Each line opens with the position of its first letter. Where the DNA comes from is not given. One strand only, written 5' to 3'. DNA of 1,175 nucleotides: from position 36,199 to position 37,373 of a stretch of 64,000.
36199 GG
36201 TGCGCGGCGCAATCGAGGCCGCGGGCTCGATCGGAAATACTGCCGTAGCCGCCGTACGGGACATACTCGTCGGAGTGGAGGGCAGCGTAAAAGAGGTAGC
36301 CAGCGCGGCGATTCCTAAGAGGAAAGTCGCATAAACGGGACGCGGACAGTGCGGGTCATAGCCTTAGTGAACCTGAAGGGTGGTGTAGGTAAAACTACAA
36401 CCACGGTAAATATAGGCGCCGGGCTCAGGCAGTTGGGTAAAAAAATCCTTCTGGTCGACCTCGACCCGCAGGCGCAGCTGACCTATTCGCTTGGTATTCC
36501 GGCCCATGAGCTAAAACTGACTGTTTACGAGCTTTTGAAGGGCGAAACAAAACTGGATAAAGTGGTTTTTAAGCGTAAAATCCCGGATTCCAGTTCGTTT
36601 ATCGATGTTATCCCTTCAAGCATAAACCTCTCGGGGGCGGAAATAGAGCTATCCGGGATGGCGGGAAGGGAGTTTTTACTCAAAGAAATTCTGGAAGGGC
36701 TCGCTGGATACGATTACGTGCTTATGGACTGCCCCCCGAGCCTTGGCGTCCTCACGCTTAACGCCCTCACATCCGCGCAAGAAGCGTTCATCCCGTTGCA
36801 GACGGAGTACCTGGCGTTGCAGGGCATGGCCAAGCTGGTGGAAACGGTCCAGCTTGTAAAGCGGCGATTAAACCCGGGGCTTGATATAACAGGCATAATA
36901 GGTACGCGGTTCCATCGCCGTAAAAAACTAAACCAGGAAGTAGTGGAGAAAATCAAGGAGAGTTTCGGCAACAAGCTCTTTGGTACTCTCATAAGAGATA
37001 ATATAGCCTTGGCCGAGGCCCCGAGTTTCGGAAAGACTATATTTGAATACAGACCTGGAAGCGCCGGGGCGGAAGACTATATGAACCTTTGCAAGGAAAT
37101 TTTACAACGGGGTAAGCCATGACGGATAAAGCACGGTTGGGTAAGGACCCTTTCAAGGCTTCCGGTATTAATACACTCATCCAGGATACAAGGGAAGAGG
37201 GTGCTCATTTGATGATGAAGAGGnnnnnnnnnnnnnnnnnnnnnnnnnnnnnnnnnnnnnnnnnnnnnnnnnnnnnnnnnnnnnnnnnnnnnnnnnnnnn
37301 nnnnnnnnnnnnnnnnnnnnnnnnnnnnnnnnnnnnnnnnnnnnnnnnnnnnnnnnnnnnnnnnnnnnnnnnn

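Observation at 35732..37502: Orphan ParA-like ATPase flanked by an 11-mer-repeat amphipathic protein and a DUF4177 partner: candidate cargo-positioning module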

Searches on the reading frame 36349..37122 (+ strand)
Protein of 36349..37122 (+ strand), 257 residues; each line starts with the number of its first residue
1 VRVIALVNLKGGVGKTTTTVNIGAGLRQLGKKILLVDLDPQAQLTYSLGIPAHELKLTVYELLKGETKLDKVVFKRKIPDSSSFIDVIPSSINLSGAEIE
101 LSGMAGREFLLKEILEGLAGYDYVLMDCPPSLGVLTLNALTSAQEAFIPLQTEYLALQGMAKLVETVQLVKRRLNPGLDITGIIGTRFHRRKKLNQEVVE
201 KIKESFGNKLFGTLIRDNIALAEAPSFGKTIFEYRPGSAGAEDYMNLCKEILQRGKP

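Call 3: search_protein_families(library=pfam, proteins=[window:36349-37122:+], max_evalue=1)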
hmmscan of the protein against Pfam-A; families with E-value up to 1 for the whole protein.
window:36349-37122:+ (257 aa): 12 families
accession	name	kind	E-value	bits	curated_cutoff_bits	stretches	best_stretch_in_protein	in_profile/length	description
PF13614.12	AAA_31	-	2.1e-57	194.4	27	1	1-180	1-177/177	AAA domain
PF01656.29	CbiA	-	9.6e-25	87.4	25.4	1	4-231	1-125/125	CobQ/CobB/MinD/ParA nucleotide binding domain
PF00142.24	Fer4_NifH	-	5.2e-14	52.8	25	1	9-254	7-247/271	4Fe-4S iron sulfur cluster binding proteins, NifH/frxC family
PF06564.18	CBP_BcsQ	-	5.4e-14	52.7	21.3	1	1-249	1-231/234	Cellulose biosynthesis protein BcsQ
PF10609.15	ParA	-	2.5e-09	37.3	27.1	1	2-39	4-41/246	NUBPL iron-transfer P-loop NTPase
PF02374.21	ArsA_ATPase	-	9.9e-08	32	24.3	1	6-52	5-51/305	Anion-transporting ATPase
PF09140.17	MipZ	-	5.7e-07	29.5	20.7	1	3-41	2-40/262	ATPase MipZ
PF07015.17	VirC1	-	0.0023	17.8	24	1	1-44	1-44/231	VirC1 protein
PF03308.22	MeaB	-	0.014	14.9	23.1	1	12-45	43-76/273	Methylmalonyl Co-A mutase-associated GTPase MeaB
PF03029.23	ATP_bind_1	-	0.015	15.5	27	1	12-50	6-45/240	Conserved hypothetical ATP binding protein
PF00448.28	SRP54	-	0.019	15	22.7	1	3-61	3-61/196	SRP54-type protein, GTPase domain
PF01268.25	FTHFS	-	0.15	10.7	27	1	4-34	60-90/556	Formate--tetrahydrofolate ligase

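Call 4: search_protein_families(library=ncbifam, proteins=[window:36349-37122:+], max_evalue=1)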
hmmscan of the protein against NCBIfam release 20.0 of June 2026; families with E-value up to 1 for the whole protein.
window:36349-37122:+ (257 aa): 33 families (the best 25 are shown)
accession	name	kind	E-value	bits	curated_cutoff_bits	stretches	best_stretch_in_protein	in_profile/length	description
NF041546.1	ParA_partition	equivalog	1.8e-28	99.5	180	2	98-250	55-203/203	ParA family partition ATPase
TIGR01969.1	minD_arch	subfamily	2.3e-26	92.5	201.75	1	2-252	1-231/251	cell division ATPase MinD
TIGR03453.1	partition_RepA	equivalog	2e-25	89.5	348.45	1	2-237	105-356/387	plasmid partitioning protein RepA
TIGR03371.1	cellulose_yhjQ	equivalog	4.3e-21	75.5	157.85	1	1-248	1-238/246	cellulose biosynthesis protein BcsQ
NF041283.1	PrgP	equivalog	1.2e-19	70.7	400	1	2-221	3-228/297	ParA superfamily DNA segregation protein PrgP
TIGR01968.1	minD_bact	equivalog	1e-17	64.4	212.9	1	2-251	2-236/261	septum site-determining protein MinD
NF010443.0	PRK13869.1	subfamily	8.6e-16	57.7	446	1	2-164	122-295/405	plasmid-partitioning protein RepA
TIGR01287.1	nifH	equivalog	1.7e-15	57.1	394.35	1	9-253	7-246/275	nitrogenase iron protein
NF033200.1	F430_CfbC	exception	6.6e-14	51.9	402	1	9-254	7-241/260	Ni-sirohydrochlorin a,c-diamide reductive cyclase ATP-dependent reductase subunit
NF009701.0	PRK13230.1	subfamily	4.2e-13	49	350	2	8-63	7-60/291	nitrogenase reductase-like protein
TIGR01281.1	DPOR_bchL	equivalog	4.3e-11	42.7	345.15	1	7-253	5-245/268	ferredoxin:protochlorophyllide reductase (ATP-dependent) iron-sulfur ATP-binding protein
NF009702.0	PRK13231.1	equivalog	5.4e-09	35.6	427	2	143-253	139-240/264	nitrogenase reductase-like protein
NF008079.0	PRK10818.1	equivalog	5.5e-09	35.7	508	1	2-173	3-166/270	septum site-determining protein MinD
NF047398.1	AAA_KGGVGR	domain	2.1e-08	34.8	90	1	1-42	2-43/190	KGGVGR-motif variant AAA ATPase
NF010259.0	PRK13705.1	equivalog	2.9e-08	33.1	725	1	3-162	108-276/388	plasmid-partitioning protein SopA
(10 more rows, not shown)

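Call 7: find_encoding_contigs(protein=window:36349-37122:+, flank=10000, max_places=6)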
Protein window:36349-37122:+ (257 aa): no gene with exactly this product is on record in the collection.

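Call 20: search_solved_structures(query=window:36349-37119:+, max_evalue=1e-10, show_alignments=1)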
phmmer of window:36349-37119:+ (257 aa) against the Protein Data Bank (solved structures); distinct sequences matched with E-value up to 1e-10: 23.
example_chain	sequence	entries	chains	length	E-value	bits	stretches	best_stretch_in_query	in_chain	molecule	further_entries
8ray_B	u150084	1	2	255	7.7e-60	205.9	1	2-254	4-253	ParA family protein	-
1wcv_1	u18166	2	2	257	2.7e-56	194.3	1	2-254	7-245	SEGREGATION PROTEIN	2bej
2bek_A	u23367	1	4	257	3.6e-55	190.6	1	2-254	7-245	SEGREGATION PROTEIN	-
6iub_A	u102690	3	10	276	7.7e-47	163.3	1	2-253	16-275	SpoOJ regulator (Soj)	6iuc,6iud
8jmj_A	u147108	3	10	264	8.7e-46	159.9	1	2-253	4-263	SpoOJ regulator (Soj)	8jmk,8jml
4pfs_A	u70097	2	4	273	9.8e-46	159.7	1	2-253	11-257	Cobyrinic Acid a,c-diamide synthase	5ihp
5if9_A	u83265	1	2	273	1e-45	159.7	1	2-253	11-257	Cobyrinic Acid a,c-diamide synthase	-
1ion_A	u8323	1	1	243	6.9e-21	78.4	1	2-251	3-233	PROBABLE CELL DIVISION INHIBITOR MIND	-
1g3q_A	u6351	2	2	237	7.6e-18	68.4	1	2-251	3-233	CELL DIVISION INHIBITOR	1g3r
3k9g_A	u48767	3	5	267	6.6e-17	65.3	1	2-203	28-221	PF-32 protein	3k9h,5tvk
6non_A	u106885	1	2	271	1.3e-16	64.4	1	1-179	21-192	Cobyrinic acid ac-diamide synthase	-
6noo_A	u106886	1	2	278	1.3e-16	64.3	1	1-179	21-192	Maintenance of carboxysome positioning A protein, MCDA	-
6nop_B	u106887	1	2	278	1.8e-15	60.6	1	1-179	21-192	Cobyrinic acid ac-diamide synthase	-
1hyq_A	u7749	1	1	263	4.9e-14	55.9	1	2-250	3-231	CELL DIVISION INHIBITOR (MIND-1)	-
7dut_A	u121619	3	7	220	1.3e-12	51.3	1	3-166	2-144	SOJ protein (Soj)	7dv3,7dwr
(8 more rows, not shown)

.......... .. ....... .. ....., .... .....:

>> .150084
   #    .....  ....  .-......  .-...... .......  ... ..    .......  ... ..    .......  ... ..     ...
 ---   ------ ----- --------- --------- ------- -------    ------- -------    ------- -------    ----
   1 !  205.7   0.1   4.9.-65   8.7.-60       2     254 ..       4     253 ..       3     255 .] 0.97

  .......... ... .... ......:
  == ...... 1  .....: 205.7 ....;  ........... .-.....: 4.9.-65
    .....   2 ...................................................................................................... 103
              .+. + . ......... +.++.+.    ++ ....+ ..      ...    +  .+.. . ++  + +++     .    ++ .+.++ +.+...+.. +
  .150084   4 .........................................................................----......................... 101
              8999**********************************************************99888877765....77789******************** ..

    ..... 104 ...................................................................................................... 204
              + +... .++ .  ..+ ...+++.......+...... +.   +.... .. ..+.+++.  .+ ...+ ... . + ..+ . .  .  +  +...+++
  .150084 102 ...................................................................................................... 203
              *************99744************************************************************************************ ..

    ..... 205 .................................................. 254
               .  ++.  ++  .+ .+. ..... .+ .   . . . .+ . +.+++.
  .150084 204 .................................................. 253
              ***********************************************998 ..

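Call 23: search_protein_families(library=phrogs, proteins=[window:36349-37122:+], max_evalue=0.01)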
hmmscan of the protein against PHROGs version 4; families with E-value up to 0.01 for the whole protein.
window:36349-37122:+ (257 aa): 1 family
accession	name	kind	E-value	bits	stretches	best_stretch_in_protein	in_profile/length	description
phrog_164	-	DNA, RNA and nucleotide metabolism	6.8e-61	207.8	1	1-254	224-472/500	ParA-like partition protein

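Call 56: search_solved_structures(query=window:36349-37119:+, max_evalue=1e-40, show_alignments=5)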
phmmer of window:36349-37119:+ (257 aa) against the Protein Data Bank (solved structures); distinct sequences matched with E-value up to 1e-40: 7.
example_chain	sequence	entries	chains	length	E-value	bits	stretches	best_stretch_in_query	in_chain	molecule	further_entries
8ray_B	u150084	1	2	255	7.7e-60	205.9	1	2-254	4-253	ParA family protein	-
1wcv_1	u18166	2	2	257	2.7e-56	194.3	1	2-254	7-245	SEGREGATION PROTEIN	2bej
2bek_A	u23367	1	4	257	3.6e-55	190.6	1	2-254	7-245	SEGREGATION PROTEIN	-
6iub_A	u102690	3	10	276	7.7e-47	163.3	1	2-253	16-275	SpoOJ regulator (Soj)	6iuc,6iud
8jmj_A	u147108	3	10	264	8.7e-46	159.9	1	2-253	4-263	SpoOJ regulator (Soj)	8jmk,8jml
4pfs_A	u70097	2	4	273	9.8e-46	159.7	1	2-253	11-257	Cobyrinic Acid a,c-diamide synthase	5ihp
5if9_A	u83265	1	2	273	1e-45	159.7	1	2-253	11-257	Cobyrinic Acid a,c-diamide synthase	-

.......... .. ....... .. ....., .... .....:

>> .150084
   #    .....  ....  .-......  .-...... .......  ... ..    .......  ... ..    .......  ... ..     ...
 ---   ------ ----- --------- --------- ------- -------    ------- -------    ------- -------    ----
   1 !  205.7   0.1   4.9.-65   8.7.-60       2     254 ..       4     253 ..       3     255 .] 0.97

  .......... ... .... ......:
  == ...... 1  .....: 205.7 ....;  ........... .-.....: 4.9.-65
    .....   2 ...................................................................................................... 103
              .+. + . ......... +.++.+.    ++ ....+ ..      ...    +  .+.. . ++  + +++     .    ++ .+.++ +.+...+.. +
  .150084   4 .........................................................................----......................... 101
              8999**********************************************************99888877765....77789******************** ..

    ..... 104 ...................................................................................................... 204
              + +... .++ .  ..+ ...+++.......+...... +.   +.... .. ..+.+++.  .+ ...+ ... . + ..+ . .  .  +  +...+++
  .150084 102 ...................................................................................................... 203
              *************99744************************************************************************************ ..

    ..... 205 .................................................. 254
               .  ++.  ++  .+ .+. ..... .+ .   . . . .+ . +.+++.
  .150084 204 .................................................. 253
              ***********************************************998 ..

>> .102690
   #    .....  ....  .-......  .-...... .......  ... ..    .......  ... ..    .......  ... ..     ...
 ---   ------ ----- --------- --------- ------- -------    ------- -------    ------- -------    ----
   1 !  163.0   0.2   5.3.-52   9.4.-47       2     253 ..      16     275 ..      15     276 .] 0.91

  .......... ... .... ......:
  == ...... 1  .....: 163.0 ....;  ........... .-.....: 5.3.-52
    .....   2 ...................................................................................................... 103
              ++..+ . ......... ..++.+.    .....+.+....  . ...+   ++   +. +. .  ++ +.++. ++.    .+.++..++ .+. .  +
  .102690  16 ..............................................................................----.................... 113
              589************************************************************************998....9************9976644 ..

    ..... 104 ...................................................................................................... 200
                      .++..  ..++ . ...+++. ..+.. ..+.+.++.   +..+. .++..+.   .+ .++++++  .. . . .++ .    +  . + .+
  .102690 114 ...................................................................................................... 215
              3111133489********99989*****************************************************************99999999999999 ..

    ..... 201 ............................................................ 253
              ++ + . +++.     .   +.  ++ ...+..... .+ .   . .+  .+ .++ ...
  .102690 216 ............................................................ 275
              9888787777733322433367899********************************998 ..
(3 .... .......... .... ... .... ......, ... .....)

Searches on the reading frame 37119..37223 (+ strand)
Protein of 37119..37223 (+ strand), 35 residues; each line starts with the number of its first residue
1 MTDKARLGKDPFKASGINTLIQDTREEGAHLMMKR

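Call 35: search_solved_structures(query=window:37119-37223:+, max_evalue=10, show_alignments=5)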
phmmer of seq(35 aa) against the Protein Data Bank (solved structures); distinct sequences matched with E-value up to 10: 0.
